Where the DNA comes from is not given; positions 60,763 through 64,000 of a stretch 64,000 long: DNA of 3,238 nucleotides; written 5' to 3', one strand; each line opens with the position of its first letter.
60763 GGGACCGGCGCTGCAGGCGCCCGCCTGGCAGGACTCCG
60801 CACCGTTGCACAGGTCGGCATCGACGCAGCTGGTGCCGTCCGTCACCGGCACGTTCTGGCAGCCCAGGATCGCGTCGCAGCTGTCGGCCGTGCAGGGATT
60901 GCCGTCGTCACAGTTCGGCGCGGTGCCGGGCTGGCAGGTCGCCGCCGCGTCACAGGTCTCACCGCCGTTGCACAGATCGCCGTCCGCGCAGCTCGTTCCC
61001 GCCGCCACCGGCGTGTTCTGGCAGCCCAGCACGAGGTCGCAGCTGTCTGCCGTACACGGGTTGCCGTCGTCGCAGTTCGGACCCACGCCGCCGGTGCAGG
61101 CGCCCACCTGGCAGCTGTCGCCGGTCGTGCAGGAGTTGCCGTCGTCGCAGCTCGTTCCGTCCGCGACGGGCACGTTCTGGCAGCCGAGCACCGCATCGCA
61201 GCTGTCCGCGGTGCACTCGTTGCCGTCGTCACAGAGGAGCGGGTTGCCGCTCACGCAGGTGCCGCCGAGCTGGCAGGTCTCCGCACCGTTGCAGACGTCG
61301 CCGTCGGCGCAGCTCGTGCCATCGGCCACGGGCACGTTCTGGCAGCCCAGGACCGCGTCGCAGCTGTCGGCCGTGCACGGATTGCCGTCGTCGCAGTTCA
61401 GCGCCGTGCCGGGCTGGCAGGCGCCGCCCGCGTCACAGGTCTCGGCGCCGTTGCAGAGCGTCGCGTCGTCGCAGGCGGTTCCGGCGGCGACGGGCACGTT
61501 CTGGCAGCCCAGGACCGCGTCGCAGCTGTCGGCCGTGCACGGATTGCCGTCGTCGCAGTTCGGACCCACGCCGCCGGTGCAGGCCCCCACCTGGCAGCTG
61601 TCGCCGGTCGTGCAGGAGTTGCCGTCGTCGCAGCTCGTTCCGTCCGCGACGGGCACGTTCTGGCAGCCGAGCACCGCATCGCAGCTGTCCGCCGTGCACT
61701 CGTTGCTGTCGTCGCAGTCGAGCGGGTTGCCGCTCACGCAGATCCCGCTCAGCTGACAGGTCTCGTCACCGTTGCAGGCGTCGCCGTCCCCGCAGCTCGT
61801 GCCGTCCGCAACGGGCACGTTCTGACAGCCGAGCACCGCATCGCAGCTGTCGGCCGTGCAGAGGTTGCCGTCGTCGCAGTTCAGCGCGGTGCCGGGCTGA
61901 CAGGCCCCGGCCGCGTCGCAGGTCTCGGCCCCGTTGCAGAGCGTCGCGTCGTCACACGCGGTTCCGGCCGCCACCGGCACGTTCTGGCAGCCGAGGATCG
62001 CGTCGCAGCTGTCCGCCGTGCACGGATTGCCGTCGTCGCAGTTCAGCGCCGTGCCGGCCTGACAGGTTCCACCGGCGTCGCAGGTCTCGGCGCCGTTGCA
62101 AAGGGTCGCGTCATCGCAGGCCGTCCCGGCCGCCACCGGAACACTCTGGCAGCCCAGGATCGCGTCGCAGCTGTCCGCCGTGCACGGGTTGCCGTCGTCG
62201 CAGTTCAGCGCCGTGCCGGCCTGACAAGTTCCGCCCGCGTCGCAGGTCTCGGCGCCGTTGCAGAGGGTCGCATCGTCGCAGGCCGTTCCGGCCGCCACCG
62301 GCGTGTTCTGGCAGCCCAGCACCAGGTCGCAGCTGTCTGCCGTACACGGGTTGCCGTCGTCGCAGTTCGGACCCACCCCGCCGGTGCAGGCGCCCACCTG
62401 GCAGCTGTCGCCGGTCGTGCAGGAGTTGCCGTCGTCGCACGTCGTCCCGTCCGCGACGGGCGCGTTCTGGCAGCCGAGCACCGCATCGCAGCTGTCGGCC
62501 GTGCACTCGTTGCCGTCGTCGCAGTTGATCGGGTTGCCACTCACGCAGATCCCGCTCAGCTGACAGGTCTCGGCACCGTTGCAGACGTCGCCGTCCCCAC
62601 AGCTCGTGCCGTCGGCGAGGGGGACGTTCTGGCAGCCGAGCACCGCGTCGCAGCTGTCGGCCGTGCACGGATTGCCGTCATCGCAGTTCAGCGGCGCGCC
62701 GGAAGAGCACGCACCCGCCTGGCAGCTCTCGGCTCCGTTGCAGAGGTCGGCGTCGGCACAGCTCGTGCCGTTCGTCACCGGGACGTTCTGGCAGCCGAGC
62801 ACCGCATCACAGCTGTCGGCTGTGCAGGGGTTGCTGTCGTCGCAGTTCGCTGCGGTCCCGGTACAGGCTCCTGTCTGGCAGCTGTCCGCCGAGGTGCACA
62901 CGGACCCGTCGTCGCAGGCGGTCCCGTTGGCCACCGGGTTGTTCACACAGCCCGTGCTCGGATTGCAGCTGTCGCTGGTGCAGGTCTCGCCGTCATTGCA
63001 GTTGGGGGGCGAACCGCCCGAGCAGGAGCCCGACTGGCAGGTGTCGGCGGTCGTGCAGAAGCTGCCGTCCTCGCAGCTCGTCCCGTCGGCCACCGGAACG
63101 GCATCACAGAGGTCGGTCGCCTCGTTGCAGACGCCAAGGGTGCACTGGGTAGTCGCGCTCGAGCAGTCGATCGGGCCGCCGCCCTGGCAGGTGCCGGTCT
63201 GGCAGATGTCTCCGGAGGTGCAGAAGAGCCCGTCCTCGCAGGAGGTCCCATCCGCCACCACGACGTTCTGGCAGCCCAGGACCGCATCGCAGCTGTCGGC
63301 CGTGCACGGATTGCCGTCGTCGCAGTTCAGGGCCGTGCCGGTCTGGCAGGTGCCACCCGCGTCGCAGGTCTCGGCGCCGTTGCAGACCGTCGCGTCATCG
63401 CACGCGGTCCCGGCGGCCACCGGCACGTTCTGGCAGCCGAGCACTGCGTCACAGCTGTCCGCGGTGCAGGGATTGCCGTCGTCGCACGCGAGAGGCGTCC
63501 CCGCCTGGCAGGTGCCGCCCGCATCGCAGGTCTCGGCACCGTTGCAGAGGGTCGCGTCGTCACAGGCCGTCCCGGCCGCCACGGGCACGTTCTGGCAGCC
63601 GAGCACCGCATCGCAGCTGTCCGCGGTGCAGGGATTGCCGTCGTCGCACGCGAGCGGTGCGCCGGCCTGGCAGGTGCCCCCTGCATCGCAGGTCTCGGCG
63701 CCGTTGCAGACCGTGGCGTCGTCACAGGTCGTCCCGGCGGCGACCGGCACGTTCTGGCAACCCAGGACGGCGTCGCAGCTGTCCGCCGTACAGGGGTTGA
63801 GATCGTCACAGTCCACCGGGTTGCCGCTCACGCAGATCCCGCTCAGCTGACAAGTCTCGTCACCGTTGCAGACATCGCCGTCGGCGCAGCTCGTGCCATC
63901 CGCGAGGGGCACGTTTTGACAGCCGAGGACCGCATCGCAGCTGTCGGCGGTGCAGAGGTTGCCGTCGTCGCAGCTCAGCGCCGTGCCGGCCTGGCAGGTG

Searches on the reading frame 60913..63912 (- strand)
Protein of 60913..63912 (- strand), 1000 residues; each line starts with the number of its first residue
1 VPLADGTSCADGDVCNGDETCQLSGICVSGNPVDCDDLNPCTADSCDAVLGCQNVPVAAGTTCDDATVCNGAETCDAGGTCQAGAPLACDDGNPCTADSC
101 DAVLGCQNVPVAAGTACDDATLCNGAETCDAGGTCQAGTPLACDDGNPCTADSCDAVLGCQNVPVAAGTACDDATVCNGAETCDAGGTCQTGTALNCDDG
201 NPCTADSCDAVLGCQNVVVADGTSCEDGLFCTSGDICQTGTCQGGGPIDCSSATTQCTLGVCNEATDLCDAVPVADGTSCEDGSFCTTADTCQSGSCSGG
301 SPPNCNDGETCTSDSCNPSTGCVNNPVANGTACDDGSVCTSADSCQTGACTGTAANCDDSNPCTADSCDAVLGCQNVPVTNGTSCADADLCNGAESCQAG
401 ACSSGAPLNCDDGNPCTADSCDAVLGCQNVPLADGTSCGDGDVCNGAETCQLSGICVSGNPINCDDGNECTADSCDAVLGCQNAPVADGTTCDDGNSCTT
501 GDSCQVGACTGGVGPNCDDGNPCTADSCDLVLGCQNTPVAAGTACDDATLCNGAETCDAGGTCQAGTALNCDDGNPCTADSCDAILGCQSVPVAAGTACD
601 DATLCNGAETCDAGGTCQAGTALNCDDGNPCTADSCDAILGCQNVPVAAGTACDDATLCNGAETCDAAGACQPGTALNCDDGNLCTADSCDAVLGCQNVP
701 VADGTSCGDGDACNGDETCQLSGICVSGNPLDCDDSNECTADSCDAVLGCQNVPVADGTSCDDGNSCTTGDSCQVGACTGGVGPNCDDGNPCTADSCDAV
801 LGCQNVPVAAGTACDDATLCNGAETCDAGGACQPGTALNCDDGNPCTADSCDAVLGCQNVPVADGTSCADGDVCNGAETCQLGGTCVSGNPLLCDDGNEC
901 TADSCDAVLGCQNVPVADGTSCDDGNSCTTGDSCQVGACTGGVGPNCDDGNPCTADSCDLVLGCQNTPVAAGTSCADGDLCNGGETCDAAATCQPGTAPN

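Call 44: search_protein_families(library=ncbifam, proteins=[window:60913-63912:-], max_evalue=0.01)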
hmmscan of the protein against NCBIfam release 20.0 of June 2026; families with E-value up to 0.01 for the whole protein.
window:60913-63912:- (1000 aa): 0 families

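Call 45: search_protein_families(library=pfam, proteins=[window:60913-63912:-], max_evalue=0.01)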
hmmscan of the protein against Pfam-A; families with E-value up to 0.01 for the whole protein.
window:60913-63912:- (1000 aa): 1 family
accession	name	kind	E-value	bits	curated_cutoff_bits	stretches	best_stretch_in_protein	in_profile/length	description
PF00526.23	Dicty_CTDC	-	6.9e-95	310.8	27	17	89-111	2-24/24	Dictyostelium (slime mold) repeat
